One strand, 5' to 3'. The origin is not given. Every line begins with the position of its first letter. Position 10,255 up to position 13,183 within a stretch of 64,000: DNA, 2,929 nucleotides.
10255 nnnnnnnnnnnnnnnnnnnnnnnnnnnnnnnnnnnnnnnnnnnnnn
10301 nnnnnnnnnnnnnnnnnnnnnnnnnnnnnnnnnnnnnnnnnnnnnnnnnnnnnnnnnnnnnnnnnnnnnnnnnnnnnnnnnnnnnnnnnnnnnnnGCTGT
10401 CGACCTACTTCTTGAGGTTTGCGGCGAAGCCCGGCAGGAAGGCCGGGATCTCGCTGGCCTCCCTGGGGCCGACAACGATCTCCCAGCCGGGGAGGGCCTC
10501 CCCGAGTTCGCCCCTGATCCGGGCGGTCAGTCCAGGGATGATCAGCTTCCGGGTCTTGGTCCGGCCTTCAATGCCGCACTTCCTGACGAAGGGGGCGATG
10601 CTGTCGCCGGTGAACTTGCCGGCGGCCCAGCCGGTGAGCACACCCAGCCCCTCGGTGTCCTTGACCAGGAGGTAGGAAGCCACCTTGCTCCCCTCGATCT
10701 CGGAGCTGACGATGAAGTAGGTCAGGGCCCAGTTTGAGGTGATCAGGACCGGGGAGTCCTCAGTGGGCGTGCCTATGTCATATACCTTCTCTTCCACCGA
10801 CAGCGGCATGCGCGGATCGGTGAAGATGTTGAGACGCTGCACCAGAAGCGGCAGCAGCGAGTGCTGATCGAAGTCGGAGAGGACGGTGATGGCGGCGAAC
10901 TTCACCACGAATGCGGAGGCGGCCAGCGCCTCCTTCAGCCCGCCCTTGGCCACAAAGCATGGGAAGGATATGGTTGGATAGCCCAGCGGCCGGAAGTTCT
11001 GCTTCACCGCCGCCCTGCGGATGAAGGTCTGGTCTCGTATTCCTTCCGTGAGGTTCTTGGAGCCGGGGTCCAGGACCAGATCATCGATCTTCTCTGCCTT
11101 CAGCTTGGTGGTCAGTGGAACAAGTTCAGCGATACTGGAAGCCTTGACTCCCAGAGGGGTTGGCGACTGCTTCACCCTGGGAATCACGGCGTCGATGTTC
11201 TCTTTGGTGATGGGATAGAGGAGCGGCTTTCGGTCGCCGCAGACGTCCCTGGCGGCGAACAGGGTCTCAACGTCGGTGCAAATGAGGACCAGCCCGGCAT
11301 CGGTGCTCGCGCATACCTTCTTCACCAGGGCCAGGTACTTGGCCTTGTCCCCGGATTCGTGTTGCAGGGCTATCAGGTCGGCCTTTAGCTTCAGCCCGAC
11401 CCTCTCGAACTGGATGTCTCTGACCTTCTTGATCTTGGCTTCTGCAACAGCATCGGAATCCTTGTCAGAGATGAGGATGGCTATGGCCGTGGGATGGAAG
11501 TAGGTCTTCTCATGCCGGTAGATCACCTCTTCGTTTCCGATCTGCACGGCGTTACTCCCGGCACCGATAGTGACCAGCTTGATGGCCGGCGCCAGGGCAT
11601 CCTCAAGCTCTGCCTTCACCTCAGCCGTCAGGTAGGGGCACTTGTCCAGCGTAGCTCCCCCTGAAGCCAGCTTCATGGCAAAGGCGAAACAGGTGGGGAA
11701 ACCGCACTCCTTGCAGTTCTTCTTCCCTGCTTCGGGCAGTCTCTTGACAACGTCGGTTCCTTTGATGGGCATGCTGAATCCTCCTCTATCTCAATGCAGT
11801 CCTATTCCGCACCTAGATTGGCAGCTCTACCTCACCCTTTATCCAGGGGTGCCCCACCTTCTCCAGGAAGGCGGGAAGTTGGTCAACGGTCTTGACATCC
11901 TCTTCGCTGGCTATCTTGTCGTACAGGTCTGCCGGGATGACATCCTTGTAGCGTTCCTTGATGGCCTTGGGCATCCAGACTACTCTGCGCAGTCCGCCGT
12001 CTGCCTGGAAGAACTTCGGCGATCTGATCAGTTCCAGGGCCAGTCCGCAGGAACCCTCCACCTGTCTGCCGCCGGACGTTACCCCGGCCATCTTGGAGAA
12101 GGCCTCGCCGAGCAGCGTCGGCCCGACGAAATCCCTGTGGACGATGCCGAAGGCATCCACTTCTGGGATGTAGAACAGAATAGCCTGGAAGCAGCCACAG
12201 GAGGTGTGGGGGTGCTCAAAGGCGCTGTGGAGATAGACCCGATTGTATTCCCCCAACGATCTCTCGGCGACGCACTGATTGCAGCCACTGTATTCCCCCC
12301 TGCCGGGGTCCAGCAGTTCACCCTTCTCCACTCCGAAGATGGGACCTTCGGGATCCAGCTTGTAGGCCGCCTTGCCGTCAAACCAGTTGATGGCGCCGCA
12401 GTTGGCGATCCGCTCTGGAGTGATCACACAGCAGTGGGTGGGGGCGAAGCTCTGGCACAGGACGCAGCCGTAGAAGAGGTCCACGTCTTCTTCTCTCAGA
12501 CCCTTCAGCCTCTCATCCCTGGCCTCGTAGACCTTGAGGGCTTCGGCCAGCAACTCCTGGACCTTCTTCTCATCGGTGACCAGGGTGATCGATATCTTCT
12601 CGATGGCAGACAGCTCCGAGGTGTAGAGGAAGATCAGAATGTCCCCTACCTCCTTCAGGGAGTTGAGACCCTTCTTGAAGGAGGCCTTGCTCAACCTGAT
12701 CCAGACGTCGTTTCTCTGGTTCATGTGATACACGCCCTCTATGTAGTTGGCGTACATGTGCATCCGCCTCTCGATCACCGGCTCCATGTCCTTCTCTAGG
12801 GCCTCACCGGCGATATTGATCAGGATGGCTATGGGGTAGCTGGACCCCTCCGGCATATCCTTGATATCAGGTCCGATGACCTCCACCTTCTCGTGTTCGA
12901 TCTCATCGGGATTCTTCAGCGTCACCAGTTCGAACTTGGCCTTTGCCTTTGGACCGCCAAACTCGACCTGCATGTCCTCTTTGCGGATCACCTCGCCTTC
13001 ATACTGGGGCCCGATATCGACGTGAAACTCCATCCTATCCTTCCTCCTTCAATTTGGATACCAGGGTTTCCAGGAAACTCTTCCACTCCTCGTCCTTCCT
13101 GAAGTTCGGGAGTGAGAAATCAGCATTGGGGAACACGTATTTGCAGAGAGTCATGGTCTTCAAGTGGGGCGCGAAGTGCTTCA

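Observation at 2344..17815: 15.5-kb single-strand operon joining an archaeal-type CODH/ACS to NuoEF-like flavoprotein subunits and three ACD-alpha paralogs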

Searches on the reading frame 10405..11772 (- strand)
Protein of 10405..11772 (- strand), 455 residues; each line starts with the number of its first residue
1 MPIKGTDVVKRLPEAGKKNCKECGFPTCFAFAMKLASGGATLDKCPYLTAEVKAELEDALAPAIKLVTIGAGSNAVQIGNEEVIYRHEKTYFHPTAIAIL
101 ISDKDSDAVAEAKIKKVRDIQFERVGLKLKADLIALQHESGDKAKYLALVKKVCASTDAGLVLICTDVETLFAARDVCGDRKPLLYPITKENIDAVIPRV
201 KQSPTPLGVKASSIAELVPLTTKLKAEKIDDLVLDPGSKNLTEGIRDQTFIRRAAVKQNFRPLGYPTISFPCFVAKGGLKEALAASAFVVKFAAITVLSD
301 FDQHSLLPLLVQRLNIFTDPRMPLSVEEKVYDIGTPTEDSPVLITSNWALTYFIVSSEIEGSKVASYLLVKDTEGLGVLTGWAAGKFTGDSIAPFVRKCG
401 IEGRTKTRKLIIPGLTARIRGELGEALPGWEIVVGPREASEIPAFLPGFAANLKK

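Call 3: search_protein_families(library=pfam, proteins=[window:10405-11772:-])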
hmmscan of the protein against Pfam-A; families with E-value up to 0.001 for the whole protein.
window:10405-11772:- (455 aa): 2 families
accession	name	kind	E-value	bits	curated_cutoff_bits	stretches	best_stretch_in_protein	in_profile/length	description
PF03599.22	CdhD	-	2.5e-93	313.3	24.8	1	67-445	2-386/387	CO dehydrogenase/acetyl-CoA synthase delta subunit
PF04060.18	FeS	-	1.6e-12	47.3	23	1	17-47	3-33/33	Putative Fe-S cluster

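Call 37: search_solved_structures(query=window:10405-11772:-, max_evalue=0.00001)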
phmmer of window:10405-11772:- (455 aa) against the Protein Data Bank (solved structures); distinct sequences matched with E-value up to 0.00001: 4.
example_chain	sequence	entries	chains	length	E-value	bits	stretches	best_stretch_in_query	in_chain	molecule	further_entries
4djd_C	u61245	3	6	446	1.5e-115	389.7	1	1-447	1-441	Corrinoid/iron-sulfur protein large subunit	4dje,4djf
2h9a_A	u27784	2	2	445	7.3e-114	384.1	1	3-446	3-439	Carbon monoxide dehydrogenase corrinoid/iron-sulfur protein, gamma subunit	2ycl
4c1n_A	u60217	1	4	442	1.3e-113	383.2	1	4-446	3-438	CARBON MONOXIDE DEHYDROGENASE CORRINOID/IRON-SULFUR PROTEIN, GAMMA SUBUNIT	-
9fzy_F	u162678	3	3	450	7.9e-111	374.1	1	5-449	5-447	Corrinoid iron-sulfur protein large subunit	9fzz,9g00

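Call 46: search_protein_families(library=ncbifam, proteins=[window:10405-11772:-], max_evalue=0.00001)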
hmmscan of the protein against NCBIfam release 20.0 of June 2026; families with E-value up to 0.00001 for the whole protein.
window:10405-11772:- (455 aa): 3 families
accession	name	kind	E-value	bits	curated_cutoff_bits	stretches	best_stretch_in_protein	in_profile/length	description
NF003195.0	PRK04165.1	equivalog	1.4e-169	564.7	306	1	1-447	1-444/450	acetyl-CoA decarbonylase/synthase complex subunit gamma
NF043039.1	HgcAB_like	equivalog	2.4e-21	76.7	285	1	322-447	12-136/350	HgcAB-like fusion protein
NF040863.1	HgcA_corrinoid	equivalog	1e-16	61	275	1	320-446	24-149/325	mercury methylation corrinoid protein HgcA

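Call 52: find_related_loci(query=window:10405-11772:-, collection=metagenome_contigs, flank=10000)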
Query window:10405-11772:- (455 aa) in metagenome_contigs; peptide patterns used: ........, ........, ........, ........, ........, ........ (x = any residue, [..] = any of these).
599 stretches matched a pattern (row limit reached: there are more); 487 encode a relative of the query (tblastn E <= 1e-3); the best 80 are kept; 80 distinct loci.
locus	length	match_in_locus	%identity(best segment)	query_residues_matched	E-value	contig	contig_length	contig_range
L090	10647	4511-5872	75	1-454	0e+0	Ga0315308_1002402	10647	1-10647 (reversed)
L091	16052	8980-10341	75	1-454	0e+0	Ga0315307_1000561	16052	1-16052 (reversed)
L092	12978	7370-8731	75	1-454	0e+0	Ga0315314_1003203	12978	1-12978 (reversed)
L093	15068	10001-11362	73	1-454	0e+0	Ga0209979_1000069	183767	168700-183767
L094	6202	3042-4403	74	1-454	0e+0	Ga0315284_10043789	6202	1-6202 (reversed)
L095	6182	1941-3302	72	1-454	0e+0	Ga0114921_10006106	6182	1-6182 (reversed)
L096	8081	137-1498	73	1-454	0e+0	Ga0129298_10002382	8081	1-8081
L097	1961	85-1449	72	1-455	0e+0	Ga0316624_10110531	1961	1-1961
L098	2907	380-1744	72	1-455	0e+0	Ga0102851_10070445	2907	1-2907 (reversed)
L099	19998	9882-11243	74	1-454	0e+0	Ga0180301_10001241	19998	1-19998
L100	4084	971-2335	72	1-455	0e+0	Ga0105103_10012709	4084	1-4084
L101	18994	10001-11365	73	1-455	0e+0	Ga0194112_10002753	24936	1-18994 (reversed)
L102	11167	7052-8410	73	1-455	0e+0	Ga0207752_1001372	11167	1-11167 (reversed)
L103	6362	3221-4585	70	1-455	0e+0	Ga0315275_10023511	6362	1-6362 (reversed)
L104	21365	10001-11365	72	1-455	0e+0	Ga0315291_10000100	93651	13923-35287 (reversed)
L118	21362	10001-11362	70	1-454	0e+0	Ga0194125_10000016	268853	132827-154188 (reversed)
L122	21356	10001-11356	70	1-455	0e+0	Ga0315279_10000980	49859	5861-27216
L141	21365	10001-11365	67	1-455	0e+0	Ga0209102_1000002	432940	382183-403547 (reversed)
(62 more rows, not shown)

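Call 59: search_protein_families(library=pfam, proteins=[L118:7484-8182:+, L118:13771-14361:-, L118:14393-15439:-, L118:15457-16200:-, L118:16855-18285:+], max_evalue=0.01)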
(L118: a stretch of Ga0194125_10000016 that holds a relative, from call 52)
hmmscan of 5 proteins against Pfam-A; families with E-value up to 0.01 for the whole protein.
L118:7484-8182:+ (232 aa): 1 family
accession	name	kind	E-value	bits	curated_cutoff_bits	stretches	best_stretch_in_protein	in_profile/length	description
PF02593.20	DUF166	-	1.1e-60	205.4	24.4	1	5-226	2-220/221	Domain of unknown function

L118:13771-14361:- (196 aa): 1 family
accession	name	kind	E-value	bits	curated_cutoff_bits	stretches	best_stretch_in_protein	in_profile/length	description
PF23871.1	DUF7226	-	0.0027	18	27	1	53-92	9-47/142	Domain of unknown function (DUF7226)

L118:14393-15439:- (348 aa): 0 families

L118:15457-16200:- (247 aa): 0 families

L118:16855-18285:+ (476 aa): 1 family
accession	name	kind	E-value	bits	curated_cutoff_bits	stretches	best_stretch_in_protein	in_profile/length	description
PF01425.27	Amidase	-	1.8e-117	393.6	27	1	28-454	1-445/445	Amidase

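Call 68: search_protein_families(library=pfam, proteins=[L122:14038-14811:+, L122:14873-15676:+, L122:15588-16301:+, L122:16311-17372:+, L122:19226-20224:-, L141:15127-16770:-, L141:16816-18975:-, L141:19482-20072:+, L141:20069-20551:+], max_evalue=0.0001)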
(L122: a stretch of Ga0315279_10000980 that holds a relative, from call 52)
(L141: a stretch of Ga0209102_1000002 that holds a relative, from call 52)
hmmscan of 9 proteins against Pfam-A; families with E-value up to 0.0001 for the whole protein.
L122:14038-14811:+ (257 aa): 2 families
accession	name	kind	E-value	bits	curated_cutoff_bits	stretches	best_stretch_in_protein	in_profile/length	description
PF13614.12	AAA_31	-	1.1e-08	35.6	27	1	12-185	6-168/177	AAA domain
PF01656.29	CbiA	-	2.1e-06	28.1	25.4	1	12-232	3-123/125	CobQ/CobB/MinD/ParA nucleotide binding domain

L122:14873-15676:+ (267 aa): 4 families
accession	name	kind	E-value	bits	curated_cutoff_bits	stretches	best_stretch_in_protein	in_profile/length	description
PF13614.12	AAA_31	-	1e-09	39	27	1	19-184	3-159/177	AAA domain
PF01656.29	CbiA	-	7.6e-08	32.8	25.4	1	22-240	3-123/125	CobQ/CobB/MinD/ParA nucleotide binding domain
PF06564.18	CBP_BcsQ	-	4.2e-05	23.6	21.3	0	23-76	7-62/234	Cellulose biosynthesis protein BcsQ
PF10609.15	ParA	-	4.3e-05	23.5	27.1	0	19-67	5-56/246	NUBPL iron-transfer P-loop NTPase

L122:15588-16301:+ (237 aa): 1 family
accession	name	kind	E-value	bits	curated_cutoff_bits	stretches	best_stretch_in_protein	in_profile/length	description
PF12654.12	DUF3786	-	1.2e-48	165.4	27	1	54-225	3-174/176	Domain of unknown function (DUF3786)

L122:16311-17372:+ (353 aa): 0 families

L122:19226-20224:- (332 aa): 1 family
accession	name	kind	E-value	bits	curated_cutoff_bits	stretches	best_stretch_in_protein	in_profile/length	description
PF01797.21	Y1_Tnp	-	1.8e-11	44.7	23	1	15-121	8-119/121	Transposase IS200 like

L141:15127-16770:- (547 aa): 4 families
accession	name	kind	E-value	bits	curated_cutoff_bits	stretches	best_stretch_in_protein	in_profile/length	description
PF08676.16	MutL_C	-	9.9e-39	132.7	25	1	364-503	1-142/142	MutL C terminal dimerisation domain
PF01119.25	DNA_mis_repair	-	5.1e-34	116.9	26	1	209-325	2-118/119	DNA mismatch repair protein, C-terminal domain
PF13589.12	HATPase_c_3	-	6.7e-11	42.8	25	1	24-132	4-111/137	Histidine kinase-, DNA gyrase B-, and HSP90-like ATPase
PF02518.31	HATPase_c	-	1.4e-08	35.6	26.4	1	21-88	4-64/111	Histidine kinase-, DNA gyrase B-, and HSP90-like ATPase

L141:16816-18975:- (719 aa): 7 families
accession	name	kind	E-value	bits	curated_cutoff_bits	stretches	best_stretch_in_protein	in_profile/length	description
PF00580.27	UvrD-helicase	-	7.1e-95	318.2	23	1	7-270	1-271/271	UvrD/REP helicase N-terminal domain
PF13361.12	UvrD_C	-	1.6e-79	268.3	25.6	1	276-611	2-349/350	UvrD-like helicase C-terminal domain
PF13245.12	AAA_19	-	4.9e-28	98.4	25.1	1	11-253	1-132/134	AAA domain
PF21196.3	PcrA_UvrD_tudor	-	9.6e-16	57.8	23.9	1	671-718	1-48/48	PcrA/UvrD tudor domain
PF13538.12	UvrD_C_2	-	4.6e-11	42.9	27.4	1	550-608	2-52/52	UvrD-like helicase C-terminal domain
PF01443.25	Viral_helicase1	-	3.7e-06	27.3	21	0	546-607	173-226/228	Viral superfamily 1 RNA helicase core domain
PF13604.12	AAA_30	-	1.3e-05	25.5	27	0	7-83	2-77/191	AAA domain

L141:19482-20072:+ (196 aa): 4 families
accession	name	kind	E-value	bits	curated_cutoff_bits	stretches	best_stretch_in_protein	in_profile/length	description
PF13238.12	AAA_18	-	3.4e-12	47.4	29.4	1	20-142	1-112/128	AAA domain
PF13207.12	AAA_17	-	1e-09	39.2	27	1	23-144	1-125/136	AAA domain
PF01121.26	CoaE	-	8.6e-05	22.7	27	0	19-59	2-41/180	Dephospho-CoA kinase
PF13671.12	AAA_33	-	9.4e-05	23.2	27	0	19-145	1-122/143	AAA domain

L141:20069-20551:+ (160 aa): 2 families
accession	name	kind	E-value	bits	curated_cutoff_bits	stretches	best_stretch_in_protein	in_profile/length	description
PF00383.29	dCMP_cyt_deam_1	-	8.3e-25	87.1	25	1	10-126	4-100/102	Cytidine and deoxycytidylate deaminase zinc-binding region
PF14437.12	MafB19-deam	-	5.2e-17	62.5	27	1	10-132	4-105/142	MafB19-like deaminase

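Call 80: search_protein_families(library=ncbifam, proteins=[L118:7484-8182:+], max_evalue=0.00001)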
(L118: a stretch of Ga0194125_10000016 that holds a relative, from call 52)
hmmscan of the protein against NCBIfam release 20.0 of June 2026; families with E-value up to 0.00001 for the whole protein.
L118:7484-8182:+ (232 aa): 1 family
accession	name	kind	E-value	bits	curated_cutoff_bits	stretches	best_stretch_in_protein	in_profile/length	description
NF041372.1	DUF166_seleno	equivalog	5.9e-25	88.2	200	1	2-226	2-203/203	DUF166 family (seleno)protein DfsP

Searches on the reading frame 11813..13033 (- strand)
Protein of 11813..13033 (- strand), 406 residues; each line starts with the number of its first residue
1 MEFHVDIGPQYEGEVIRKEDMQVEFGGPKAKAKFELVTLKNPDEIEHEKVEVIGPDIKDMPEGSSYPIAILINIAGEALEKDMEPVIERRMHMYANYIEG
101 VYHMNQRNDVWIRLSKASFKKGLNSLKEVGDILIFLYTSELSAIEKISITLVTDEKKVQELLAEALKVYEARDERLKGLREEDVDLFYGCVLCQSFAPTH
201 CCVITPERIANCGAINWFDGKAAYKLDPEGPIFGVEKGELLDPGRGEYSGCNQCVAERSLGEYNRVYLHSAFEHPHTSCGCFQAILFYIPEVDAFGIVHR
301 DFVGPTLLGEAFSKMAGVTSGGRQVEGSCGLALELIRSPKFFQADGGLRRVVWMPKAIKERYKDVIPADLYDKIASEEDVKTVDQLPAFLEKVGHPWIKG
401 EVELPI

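Call 3: search_protein_families(library=pfam, proteins=[window:11813-13033:-])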
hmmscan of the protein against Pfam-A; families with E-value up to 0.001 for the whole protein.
window:11813-13033:- (406 aa): 2 families
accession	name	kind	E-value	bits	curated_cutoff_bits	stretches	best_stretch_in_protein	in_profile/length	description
PF19436.4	ACS_CODH_B_C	-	1.9e-76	257.3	25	1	169-399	1-240/245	ACS/CODH beta subunit C-terminal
PF03598.20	CdhC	-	1e-61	207.8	24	1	4-158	2-155/155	CO dehydrogenase/acetyl-CoA synthase complex beta subunit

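Call 5: find_encoding_contigs(protein=window:11813-13033:-, flank=10000, max_places=6)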
Protein window:11813-13033:- (406 aa): 6 contigs read that carry it; 4 places shown.
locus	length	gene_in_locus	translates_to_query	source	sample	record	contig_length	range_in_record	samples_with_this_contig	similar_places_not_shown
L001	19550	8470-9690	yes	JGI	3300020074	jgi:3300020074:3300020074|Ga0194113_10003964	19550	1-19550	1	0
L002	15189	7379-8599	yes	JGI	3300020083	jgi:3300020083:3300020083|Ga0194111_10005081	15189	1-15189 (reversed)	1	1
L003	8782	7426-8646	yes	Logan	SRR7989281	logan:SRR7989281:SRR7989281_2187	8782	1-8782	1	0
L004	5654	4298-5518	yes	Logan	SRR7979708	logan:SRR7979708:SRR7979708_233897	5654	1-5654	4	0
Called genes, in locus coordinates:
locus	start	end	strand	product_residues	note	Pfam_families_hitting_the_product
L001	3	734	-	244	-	?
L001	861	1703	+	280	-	PF00753:Lactamase_B, PF23023:Anti-Pycsar_Apyc1 (weak), PF12706:Lactamase_B_2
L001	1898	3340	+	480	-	PF01073:3Beta_HSD, PF01370:Epimerase, PF05368:NmrA (weak), PF07993:NAD_binding_4 (faint), PF13460:NAD_binding_10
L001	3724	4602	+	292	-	PF03599:CdhD (weak), PF00809:Pterin_bind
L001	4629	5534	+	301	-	PF03599:CdhD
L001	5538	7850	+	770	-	PF13534:Fer4_17 (faint), PF03063:Prismane, PF13183:Fer4_8 (faint), PF13187:Fer4_9 (weak), PF13237:Fer4_10 (weak)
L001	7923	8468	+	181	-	PF02552:CO_dh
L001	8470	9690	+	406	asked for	PF03598:CdhC, PF19436:ACS_CODH_B_C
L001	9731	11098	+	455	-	PF04060:FeS, PF03599:CdhD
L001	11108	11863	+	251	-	PF01656:CbiA, PF02374:ArsA_ATPase, PF06564:CBP_BcsQ (weak), PF13614:AAA_31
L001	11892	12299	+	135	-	PF12654:DUF3786 (weak)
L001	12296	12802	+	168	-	PF01257:2Fe-2S_thioredx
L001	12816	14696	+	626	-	PF01512:Complex1_51K, PF12797:Fer4_2 (faint), PF10589:NADH_4Fe-4S, PF12837:Fer4_6 (faint), PF12838:Fer4_7 (weak), PF13237:Fer4_10 (weak)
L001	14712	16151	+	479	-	PF02629:CoA_binding, PF13380:CoA_binding_2, PF13607:Succ_CoA_lig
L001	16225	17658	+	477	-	PF02629:CoA_binding, PF13380:CoA_binding_2, PF13607:Succ_CoA_lig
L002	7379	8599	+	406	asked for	PF03598:CdhC, PF19436:ACS_CODH_B_C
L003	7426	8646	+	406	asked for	PF03598:CdhC, PF19436:ACS_CODH_B_C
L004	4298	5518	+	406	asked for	PF03598:CdhC, PF19436:ACS_CODH_B_C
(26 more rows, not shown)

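Call 28: search_solved_structures(query=window:11813-13033:-, max_evalue=0.00001)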
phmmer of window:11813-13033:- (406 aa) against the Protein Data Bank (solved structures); distinct sequences matched with E-value up to 0.00001: 17.
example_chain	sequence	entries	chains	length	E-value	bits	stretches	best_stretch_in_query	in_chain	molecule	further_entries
9c0s_E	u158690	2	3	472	4.4e-141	473.8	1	2-398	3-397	Acetyl-CoA decarbonylase/synthase complex subunit beta 2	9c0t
7zkj_B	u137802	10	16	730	2.7e-116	392.2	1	3-400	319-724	CO-methylating acetyl-CoA synthase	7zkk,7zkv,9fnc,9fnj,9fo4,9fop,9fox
8cmw_B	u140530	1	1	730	2.7e-116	392.2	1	3-400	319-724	CO-methylating acetyl-CoA synthase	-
8cja_B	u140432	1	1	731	2.7e-116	392.2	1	3-400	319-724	CO-methylating acetyl-CoA synthase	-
8cjb_B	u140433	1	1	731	2.7e-116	392.2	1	3-400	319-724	CO-methylating acetyl-CoA synthase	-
9fr0_A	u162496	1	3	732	2.7e-116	392.2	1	3-400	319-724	CO-methylating acetyl-CoA synthase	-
1ru3_A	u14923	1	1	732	2.8e-116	392.1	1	3-400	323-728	Acetyl-CoA synthase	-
7nys_A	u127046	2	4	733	2.8e-116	392.1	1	3-400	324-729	CO-methylating acetyl-CoA synthase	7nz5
7nyp_A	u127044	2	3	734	2.8e-116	392.1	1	3-400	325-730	CO-methylating acetyl-CoA synthase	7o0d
8cjc_B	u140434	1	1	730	3.5e-115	388.5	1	3-400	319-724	CO-methylating acetyl-CoA synthase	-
3git_A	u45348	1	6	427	1.8e-105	356.5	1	3-398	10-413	Carbon monoxide dehydrogenase/acetyl-CoA synthase subunit alpha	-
1mjg_M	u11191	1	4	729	1.1e-104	353.9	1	3-398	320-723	Carbon monoxide dehydrogenase alpha subunit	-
3i04_M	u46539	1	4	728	1.1e-104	353.9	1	3-398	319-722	Carbon monoxide dehydrogenase/acetyl-CoA synthase subunit alpha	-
1oao_C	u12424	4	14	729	1.1e-104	353.9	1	3-398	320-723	CARBON MONOXIDE DEHYDROGENASE/ACETYL-COA SYNTHASE SUBUNIT ALPHA | Carbon monoxide dehydrogenase/acetyl CoA synthase subunit alpha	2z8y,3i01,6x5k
6ytt_A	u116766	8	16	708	4.6e-97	328.8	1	5-399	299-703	CO dehydrogenase/acetyl-CoA synthase complex, beta subunit | CO-methylating acetyl-CoA synthase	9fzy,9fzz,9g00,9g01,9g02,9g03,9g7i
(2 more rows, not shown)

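Call 46: search_protein_families(library=ncbifam, proteins=[window:11813-13033:-], max_evalue=0.00001)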
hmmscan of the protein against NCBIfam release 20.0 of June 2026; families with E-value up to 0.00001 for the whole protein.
window:11813-13033:- (406 aa): 4 families
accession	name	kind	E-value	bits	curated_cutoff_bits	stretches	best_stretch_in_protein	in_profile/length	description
NF003379.0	PRK04456.1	domain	3.3e-190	632.7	372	1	2-400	4-401/464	acetyl-CoA decarbonylase/synthase complex subunit beta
TIGR00316.1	cdhC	equivalog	2.3e-178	593.8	355.95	1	2-400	4-398/460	CO dehydrogenase/CO-methylating acetyl-CoA synthase complex subunit beta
NF007078.0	PRK09529.1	subfamily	1.6e-162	542.2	809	1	5-399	304-705/710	bifunctional acetyl-CoA decarbonylase/synthase complex subunit alpha/beta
NF040764.1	CODH_ACS_al_bet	equivalog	3.2e-157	524.8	800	1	5-399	299-700/705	acetyl-CoA decarbonylase/synthase complex subunit alpha/beta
